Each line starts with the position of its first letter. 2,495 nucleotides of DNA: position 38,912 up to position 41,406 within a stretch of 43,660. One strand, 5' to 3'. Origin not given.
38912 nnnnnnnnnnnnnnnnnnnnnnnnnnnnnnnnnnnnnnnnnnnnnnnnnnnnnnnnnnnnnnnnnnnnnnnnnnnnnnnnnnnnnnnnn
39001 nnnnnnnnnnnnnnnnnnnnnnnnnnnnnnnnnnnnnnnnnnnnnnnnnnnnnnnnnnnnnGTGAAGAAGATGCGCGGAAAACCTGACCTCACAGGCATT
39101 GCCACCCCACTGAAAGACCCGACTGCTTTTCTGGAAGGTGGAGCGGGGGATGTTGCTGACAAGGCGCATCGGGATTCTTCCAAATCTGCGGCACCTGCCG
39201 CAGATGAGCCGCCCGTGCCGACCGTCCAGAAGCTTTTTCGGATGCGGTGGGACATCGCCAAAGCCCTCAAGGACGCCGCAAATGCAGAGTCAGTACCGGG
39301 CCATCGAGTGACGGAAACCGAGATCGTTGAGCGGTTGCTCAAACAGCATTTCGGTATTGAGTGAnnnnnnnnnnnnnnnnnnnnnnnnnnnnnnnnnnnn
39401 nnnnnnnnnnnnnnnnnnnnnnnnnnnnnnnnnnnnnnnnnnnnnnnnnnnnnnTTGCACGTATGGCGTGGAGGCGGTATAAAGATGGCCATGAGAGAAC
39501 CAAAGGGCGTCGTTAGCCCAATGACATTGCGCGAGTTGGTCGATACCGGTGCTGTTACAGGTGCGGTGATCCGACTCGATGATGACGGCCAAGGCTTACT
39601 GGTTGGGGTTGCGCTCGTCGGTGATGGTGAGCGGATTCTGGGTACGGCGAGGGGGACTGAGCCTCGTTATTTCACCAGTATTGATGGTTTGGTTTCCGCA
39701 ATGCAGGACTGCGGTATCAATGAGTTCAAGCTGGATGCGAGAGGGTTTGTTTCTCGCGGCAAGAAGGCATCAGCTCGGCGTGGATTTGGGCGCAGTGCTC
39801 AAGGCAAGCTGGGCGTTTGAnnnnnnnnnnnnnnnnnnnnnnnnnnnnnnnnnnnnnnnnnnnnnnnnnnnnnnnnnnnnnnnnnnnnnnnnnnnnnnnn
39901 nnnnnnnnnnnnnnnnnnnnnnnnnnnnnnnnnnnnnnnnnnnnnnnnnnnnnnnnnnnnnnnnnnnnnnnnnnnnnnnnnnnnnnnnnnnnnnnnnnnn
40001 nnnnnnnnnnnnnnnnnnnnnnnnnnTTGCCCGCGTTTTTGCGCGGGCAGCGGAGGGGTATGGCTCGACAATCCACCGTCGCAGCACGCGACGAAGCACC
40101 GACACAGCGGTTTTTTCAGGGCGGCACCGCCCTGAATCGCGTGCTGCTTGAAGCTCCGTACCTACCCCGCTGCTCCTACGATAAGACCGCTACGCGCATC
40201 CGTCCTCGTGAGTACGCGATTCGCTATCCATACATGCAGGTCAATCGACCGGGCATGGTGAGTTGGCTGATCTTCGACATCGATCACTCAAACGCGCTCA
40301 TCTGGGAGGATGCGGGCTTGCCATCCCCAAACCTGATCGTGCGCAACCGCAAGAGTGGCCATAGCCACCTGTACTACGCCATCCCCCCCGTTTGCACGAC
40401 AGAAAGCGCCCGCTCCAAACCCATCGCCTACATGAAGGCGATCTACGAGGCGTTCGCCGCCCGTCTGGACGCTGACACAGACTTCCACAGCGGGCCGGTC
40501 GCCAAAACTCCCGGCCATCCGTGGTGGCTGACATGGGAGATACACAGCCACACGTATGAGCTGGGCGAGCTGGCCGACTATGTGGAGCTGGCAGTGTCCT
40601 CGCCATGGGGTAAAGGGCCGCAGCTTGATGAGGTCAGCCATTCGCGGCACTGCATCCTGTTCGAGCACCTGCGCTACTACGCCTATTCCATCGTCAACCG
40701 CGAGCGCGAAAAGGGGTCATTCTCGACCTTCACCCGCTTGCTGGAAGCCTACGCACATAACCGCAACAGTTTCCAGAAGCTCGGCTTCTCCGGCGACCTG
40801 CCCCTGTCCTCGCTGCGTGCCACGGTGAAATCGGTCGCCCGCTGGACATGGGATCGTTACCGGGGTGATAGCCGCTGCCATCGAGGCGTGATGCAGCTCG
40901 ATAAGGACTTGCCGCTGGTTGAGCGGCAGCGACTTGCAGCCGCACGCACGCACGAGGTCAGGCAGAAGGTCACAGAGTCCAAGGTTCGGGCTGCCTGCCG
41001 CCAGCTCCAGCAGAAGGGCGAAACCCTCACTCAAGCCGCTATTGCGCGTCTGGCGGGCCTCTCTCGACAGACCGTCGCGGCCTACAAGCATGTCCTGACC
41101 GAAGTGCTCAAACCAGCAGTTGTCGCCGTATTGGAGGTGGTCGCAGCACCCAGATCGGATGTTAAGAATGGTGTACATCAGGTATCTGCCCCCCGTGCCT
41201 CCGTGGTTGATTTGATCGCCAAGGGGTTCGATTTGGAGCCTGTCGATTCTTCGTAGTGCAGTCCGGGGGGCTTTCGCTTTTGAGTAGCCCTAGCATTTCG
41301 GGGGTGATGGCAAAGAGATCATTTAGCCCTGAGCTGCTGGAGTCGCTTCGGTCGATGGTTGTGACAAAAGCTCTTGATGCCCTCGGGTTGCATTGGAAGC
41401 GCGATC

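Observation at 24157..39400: Backbone-wide family of perfect palindromes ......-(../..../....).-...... at 11 or more sites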

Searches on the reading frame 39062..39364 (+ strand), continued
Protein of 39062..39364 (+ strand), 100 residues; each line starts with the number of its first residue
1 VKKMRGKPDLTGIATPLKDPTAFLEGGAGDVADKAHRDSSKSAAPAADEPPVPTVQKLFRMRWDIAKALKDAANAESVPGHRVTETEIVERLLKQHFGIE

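Call 77: predict_structure(alignment_id=A2)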
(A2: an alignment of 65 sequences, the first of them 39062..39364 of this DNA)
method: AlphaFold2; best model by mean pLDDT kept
length: 100 residues; sequences in the alignment: 65
mean_pLDDT: 68.3   pTM: 0.38
mean pLDDT of the five models: 68.3, 66.5, 66.4, 65.5, 63.4
residues with pLDDT >= 90: 10; 70-90: 32; 50-70: 36; < 50: 22
segments of 3 or more residues with pLDDT < 50: 29-46
pLDDT, mean of each block of 10 residues (from residue 1): 62 62 55 47 52 58 82 86 86 91
secondary structure, 60 per line:
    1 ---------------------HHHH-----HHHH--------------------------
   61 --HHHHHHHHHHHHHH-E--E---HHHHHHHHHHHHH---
elements in order: H22-25 H31-34 H63-76 H85-97

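Call 82: fold_search(model_id=the predicted structure, library=pdb)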
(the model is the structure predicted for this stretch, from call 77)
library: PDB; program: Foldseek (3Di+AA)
matches with E <= 10: 8; with E <= 0.001: 0
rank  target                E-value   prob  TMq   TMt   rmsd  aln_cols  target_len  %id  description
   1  5ytq_C                6.8e-01  0.92  0.35  0.52   3.9        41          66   22  Crystal Structure of TTHA0139 L34A with Lanthanum from Thermus thermophilus HB8 (released 2018-11-21)
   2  5ytq_A                7.8e-01  0.87  0.36  0.49   7.4        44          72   20  Crystal Structure of TTHA0139 L34A with Lanthanum from Thermus thermophilus HB8 (released 2018-11-21)
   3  5ytp_A                1.8e+00  0.63  0.35  0.51   6.3        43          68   21  Crystal Structure of TTHA0139 L34A from Thermus thermophilus HB8 (released 2018-11-21)
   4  5ytp_B                3.0e+00  0.54  0.36  0.53   3.9        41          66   22  Crystal Structure of TTHA0139 L34A from Thermus thermophilus HB8 (released 2018-11-21)
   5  5ytq_B                3.7e+00  0.25  0.32  0.46   6.3        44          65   25  Crystal Structure of TTHA0139 L34A with Lanthanum from Thermus thermophilus HB8 (released 2018-11-21)
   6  1req_B                6.0e+00  0.08  0.26  0.05   7.1        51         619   18  METHYLMALONYL-COA MUTASE (released 1997-01-27)
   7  2req_B                7.4e+00  0.06  0.24  0.05   9.3        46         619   22  METHYLMALONYL-COA MUTASE, NON-PRODUCTIVE COA COMPLEX, IN OPEN CONFORMATION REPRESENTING SUBSTRATE-FREE STATE (released 1998-01-28)
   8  1pc6_B                9.8e+00  0.01  0.17  0.13  17.9        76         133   16  Structural Genomics, NinB (released 2004-01-20)

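Call 83: search_solved_structures(query=A2, max_evalue=10, show_alignments=3)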
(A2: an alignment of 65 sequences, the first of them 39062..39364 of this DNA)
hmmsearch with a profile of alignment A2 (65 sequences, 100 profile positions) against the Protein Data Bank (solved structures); distinct sequences matched with E-value up to 10: 15.
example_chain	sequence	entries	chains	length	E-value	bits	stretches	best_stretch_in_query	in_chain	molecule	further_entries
7z20_t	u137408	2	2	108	0.043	17.4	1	31-85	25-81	50S ribosomal protein L23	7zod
7nso_T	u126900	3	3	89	0.39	14.3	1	30-80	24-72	50S ribosomal protein L23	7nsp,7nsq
9cl9_T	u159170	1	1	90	0.4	14.3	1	30-80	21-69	Large ribosomal subunit protein uL23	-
5wdt_T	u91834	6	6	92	0.43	14.2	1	30-80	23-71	50S ribosomal protein L23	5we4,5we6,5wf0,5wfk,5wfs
23wi_T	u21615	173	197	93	0.44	14.2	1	30-80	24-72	50S ribosomal protein L23 | 50S ribosomal protein uL23 | Large ribosomal subunit protein uL23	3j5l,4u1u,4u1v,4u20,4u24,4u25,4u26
6hrm_T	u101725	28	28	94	0.45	14.1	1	30-80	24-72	50S ribosomal protein L23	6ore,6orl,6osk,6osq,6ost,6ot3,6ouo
4v4v_BR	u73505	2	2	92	0.45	14.1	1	31-80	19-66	50S ribosomal protein L23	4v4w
4v6y_BT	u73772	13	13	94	0.45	14.1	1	30-80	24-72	50S ribosomal protein L21 | 50S ribosomal protein L23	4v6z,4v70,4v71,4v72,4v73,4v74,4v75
5gaf_U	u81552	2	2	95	0.45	14.1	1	31-80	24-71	50S ribosomal protein L23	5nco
2j28_T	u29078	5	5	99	0.51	14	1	30-74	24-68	50S ribosomal protein L23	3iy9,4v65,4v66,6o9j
10qm_b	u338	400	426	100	0.52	13.9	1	31-74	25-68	50S ribosomal protein L23 | Large ribosomal subunit protein uL23 | 50S ribosomal protein L23P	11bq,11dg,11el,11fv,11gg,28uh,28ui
7qg8_g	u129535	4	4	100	0.53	13.9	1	31-74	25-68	50S ribosomal protein L23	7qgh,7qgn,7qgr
5xs9_A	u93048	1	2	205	0.72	13.5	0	72-93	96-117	TetR family transcriptional regulator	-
5yek_A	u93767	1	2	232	0.96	13.1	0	72-93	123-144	TetR family transcriptional regulator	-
5yej_A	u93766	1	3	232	0.97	13.1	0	72-93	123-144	TetR family transcriptional regulator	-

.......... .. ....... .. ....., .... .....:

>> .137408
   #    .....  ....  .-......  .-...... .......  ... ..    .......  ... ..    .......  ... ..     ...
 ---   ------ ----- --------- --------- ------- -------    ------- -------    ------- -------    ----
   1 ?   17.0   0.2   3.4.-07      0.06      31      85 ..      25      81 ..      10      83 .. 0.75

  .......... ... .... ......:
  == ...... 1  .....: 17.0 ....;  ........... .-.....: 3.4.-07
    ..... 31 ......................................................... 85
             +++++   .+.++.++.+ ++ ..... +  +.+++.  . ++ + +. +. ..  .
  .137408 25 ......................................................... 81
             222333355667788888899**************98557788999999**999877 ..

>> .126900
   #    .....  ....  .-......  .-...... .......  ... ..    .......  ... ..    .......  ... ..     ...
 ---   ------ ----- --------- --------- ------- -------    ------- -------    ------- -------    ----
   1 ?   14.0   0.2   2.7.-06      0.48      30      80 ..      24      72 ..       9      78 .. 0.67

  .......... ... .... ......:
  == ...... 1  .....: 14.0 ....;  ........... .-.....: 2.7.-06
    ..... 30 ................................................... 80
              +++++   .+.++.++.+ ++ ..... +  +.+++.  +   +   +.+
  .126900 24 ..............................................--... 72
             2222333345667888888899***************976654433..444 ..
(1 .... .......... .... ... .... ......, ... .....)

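Call 84: search_protein_families(library=pfam, proteins=[window:39062-39364:+, L010:1301-1609:+, L008:1301-1573:+], max_evalue=10)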
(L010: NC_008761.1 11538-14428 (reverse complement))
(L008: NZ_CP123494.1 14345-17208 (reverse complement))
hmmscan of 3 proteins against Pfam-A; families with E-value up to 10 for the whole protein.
window:39062-39364:+ (100 aa): 0 families

L010:1301-1609:+ (102 aa): 0 families

L008:1301-1573:+ (90 aa): 1 family
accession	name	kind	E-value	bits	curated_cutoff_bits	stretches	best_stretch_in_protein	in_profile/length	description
PF12441.14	CopG_antitoxin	-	0.08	14.1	28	1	5-66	4-66/79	CopG antitoxin of type II toxin-antitoxin system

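Call 88: find_related_loci(query=A2, collection=genome_contigs, flank=10000)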
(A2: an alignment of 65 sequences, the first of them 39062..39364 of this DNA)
Query A2 (100 aa) in genome_contigs; peptide patterns used: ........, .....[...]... (x = any residue, [..] = any of these).
144 stretches matched a pattern; 32 encode a relative of the query (tblastn E <= 1e-3); 32 distinct loci.
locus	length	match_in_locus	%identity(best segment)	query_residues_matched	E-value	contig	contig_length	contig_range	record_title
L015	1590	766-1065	92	1-100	3e-59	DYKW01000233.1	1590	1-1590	MAG TPA_asm: Anaerolinea thermophila isolate SulCav_AS07-7_54_483 SulCav_AS07_7_61207_length_1590_cov_225_478176, whole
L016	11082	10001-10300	96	1-100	3e-52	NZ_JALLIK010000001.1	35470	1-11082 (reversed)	Thauera aromatica strain LG356 plasmid pLG356, whole genome shotgun sequence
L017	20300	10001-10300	95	1-100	2e-51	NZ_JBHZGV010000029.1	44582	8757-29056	Comamonas trifloxystrobinivorans strain J-3 J-3_scaffold29, whole genome shotgun sequence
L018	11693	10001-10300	95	1-100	2e-51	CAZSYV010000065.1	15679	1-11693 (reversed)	MAG TPA_asm: uncultured Klebsiella sp. isolate binchicken_co235_70 genome assembly, contig: NODE_9285_length_15679_cov_1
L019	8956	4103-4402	89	1-100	7e-49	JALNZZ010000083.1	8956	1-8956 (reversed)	MAG: Porticoccaceae bacterium isolate SO_2017_LW2 bin 126 scaffold_16884_c1_LW138R_2017, whole genome shotgun sequence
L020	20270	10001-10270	83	1-100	1e-48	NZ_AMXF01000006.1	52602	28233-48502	Thauera phenylacetica B4P Cont6, whole genome shotgun sequence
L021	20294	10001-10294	64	1-100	4e-35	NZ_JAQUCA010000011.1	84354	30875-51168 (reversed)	MAG: Giesbergeria sp. isolate STCSWMC_12 NODE_427_length_84354_cov_10.965961_ST_CSWMC, whole genome shotgun sequence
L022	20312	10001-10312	50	4-100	5e-23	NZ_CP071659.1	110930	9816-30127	Pseudomonas sp. R1-18 plasmid Pls1, complete sequence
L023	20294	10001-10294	48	4-100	1e-22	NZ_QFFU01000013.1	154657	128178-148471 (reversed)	Pseudomonas ovata strain F51 Scaffold13, whole genome shotgun sequence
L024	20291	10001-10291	52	4-99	1e-22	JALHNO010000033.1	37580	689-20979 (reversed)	MAG: Proteobacteria bacterium isolate Bin_66_1 c_000000005104, whole genome shotgun sequence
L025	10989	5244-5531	54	3-97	7e-22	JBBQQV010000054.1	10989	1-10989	MAG: Lysobacterales bacterium isolate Co_metawrap_1613 Cmw_1613_k141_6625055_length_10989_cov_11.9909, whole genome shot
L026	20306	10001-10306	48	4-100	9e-22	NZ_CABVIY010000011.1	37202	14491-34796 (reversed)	Pseudomonas fluorescens isolate PS918, whole genome shotgun sequence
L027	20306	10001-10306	46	4-100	1e-21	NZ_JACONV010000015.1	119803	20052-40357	Pseudomonas triticifolii strain DOAB 1067 DOAB1067_contig_15, whole genome shotgun sequence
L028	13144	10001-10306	46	4-100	3e-21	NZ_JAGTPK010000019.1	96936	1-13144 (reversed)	Pseudomonas californiensis strain CDFA601 601B_19_length_96936_cov_24.398918, whole genome shotgun sequence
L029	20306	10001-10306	48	4-100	5e-21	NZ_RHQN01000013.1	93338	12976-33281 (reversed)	Pseudomonas sp. v388 NODE_13_length_93338_cov_81.400500, whole genome shotgun sequence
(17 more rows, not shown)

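Call 108: fold_search(model_id=the predicted structure, library=viral)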
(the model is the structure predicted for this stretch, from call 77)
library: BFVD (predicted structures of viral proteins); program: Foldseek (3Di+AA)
matches with E <= 10: 5; with E <= 0.001: 0
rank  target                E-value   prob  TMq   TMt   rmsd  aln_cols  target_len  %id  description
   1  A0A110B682            4.0e+00  0.11  0.27  0.35   5.5        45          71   22  (no name in the UniProt tables at hand)
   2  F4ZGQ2                4.3e+00  0.02  0.14  0.05  20.9        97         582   14  (no name in the UniProt tables at hand)
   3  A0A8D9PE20            7.5e+00  0.03  0.21  0.13   9.2        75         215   19  Uncharacterized protein [Adintovirus sp.]
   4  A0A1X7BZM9            7.5e+00  0.03  0.19  0.10  17.1        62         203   19  (no name in the UniProt tables at hand)
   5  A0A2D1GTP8            8.0e+00  0.02  0.20  0.09  17.0       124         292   14  P protein [Maize yellow striate virus]

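Call 115: find_encoding_contigs(protein=P0006, flank=3000, max_places=2)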
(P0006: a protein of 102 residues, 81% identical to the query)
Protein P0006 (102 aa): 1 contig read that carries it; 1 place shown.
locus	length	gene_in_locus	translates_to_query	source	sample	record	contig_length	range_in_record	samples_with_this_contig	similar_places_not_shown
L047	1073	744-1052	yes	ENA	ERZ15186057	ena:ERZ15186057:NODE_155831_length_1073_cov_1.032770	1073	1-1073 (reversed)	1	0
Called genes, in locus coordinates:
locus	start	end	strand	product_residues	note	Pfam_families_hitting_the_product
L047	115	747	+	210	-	PF01656:CbiA, PF07015:VirC1, PF09140:MipZ (weak), PF10609:ParA (weak), PF13614:AAA_31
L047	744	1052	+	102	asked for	-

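Call 116: find_encoding_contigs(protein=P0011, flank=5000, max_places=2)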
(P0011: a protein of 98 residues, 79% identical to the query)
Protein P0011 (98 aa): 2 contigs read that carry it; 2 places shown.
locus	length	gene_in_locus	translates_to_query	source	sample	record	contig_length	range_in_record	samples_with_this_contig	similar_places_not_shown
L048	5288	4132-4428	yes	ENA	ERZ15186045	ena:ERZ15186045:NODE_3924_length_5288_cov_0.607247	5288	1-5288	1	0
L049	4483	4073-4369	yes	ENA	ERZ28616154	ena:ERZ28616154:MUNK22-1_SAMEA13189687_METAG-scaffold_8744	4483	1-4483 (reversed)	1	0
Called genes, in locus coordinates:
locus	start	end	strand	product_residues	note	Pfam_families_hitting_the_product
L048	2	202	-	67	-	?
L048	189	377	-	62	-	-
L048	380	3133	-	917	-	-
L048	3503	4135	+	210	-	PF01656:CbiA, PF07015:VirC1, PF09140:MipZ (weak), PF10609:ParA (weak), PF13614:AAA_31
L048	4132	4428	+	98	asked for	-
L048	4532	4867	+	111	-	PF28031:ParC-like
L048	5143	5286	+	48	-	?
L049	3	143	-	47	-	?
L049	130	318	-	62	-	-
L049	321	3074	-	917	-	-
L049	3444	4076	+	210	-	PF01656:CbiA, PF07015:VirC1, PF09140:MipZ (weak), PF10609:ParA (weak), PF13614:AAA_31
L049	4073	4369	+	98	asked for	-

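Call 117: find_encoding_contigs(protein=P0027, flank=3000, max_places=2)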
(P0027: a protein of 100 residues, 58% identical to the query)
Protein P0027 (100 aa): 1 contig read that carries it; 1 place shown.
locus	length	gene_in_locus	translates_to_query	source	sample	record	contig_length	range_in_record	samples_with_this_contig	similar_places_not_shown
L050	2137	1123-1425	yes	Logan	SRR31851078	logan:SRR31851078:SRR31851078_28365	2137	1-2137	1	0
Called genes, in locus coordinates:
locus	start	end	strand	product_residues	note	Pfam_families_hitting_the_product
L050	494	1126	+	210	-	PF01656:CbiA, PF07015:VirC1, PF09140:MipZ (weak), PF10609:ParA (weak), PF13614:AAA_31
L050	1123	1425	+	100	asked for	-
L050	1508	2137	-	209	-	?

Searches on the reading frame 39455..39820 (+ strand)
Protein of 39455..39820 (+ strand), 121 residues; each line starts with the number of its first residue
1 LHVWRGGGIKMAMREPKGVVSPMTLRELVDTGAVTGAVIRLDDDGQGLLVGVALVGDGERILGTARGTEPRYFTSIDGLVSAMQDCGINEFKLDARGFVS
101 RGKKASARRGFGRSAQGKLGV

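Call 12: search_protein_families(library=pfam, proteins=[window:39455-39820:+], max_evalue=0.01)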
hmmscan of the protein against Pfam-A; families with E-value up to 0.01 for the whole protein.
window:39455-39820:+ (121 aa): 0 families

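Call 48: search_protein_families(library=ncbifam, proteins=[window:39455-39820:+], max_evalue=1)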
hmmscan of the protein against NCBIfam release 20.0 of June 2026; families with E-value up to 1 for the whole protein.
window:39455-39820:+ (121 aa): 1 family
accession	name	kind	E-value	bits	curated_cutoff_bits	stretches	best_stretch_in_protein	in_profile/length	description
NF041544.1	ParC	equivalog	2.1e-18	65.8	95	1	19-101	1-79/80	ParC family partition-associated protein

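Call 84: search_protein_families(library=pfam, proteins=[window:39455-39820:+], max_evalue=10)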
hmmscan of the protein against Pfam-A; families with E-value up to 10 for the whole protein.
window:39455-39820:+ (121 aa): 0 families

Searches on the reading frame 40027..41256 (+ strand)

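Call 48: search_protein_families(library=ncbifam, proteins=[window:40027-41256:+], max_evalue=1)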
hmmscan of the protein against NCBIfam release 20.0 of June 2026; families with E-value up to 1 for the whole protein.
window:40027-41256:+ (409 aa): 1 family
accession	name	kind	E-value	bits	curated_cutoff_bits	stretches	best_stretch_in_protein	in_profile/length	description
TIGR03070.1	couple_hipB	subfamily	0.23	11.4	71.65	1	333-351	15-33/58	type II toxin-antitoxin system Y4mF family antitoxin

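Call 105: search_protein_families(library=pfam, proteins=[window:40060-41256:+], max_evalue=0.001)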
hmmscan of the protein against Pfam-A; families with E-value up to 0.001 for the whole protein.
window:40060-41256:+ (398 aa): 2 families
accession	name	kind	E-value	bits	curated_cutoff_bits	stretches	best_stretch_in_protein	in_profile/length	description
PF03090.23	Replicase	-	6.8e-49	165.7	26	1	45-174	1-130/130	Replicase family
PF08708.16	PriCT_1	-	1.3e-12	47.6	21.1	1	192-265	9-67/67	Primase C terminal 1 (PriCT-1)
